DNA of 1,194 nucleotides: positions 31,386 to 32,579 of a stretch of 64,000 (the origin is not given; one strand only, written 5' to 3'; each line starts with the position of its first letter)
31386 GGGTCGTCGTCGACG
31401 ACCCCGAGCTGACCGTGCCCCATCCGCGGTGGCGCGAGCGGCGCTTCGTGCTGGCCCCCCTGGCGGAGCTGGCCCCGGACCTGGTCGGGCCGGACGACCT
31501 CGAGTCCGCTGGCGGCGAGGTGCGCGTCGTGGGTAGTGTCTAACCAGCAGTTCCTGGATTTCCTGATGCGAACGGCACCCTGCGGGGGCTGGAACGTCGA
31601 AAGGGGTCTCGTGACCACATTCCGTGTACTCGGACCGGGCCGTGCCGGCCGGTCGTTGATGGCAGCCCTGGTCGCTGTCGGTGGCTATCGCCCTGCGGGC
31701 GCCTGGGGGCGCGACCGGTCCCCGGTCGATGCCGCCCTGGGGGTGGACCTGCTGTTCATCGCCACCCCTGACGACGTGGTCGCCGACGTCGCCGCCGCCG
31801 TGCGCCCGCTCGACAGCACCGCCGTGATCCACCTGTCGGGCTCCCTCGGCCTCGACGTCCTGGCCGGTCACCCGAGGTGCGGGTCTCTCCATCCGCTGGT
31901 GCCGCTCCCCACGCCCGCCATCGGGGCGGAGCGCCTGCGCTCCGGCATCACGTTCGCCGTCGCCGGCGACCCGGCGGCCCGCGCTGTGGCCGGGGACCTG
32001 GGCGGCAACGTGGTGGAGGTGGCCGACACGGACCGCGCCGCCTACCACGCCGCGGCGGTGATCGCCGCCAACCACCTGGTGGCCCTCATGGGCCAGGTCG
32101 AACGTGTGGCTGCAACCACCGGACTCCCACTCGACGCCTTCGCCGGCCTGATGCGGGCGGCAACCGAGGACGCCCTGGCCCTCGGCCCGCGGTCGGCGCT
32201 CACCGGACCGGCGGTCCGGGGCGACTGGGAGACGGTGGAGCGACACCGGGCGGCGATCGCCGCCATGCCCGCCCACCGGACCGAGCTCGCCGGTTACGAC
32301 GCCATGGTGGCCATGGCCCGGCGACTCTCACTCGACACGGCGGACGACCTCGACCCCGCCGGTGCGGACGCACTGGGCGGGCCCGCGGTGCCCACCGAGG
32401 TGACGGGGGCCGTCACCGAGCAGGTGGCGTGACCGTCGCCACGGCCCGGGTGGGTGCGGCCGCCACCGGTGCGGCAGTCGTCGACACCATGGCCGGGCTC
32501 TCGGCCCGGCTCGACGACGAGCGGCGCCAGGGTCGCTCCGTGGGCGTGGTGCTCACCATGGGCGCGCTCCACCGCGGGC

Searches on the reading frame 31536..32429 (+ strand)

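Call 47: search_protein_families(library=pfam, proteins=[window:31536-32429:+], max_evalue=0.001)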
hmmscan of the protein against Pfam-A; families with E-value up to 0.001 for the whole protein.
window:31536-32429:+ (298 aa): 1 family
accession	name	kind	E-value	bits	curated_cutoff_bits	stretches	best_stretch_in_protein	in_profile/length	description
PF10728.14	DUF2520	-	3.8e-28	98.2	25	1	146-256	13-120/125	Domain of unknown function (DUF2520)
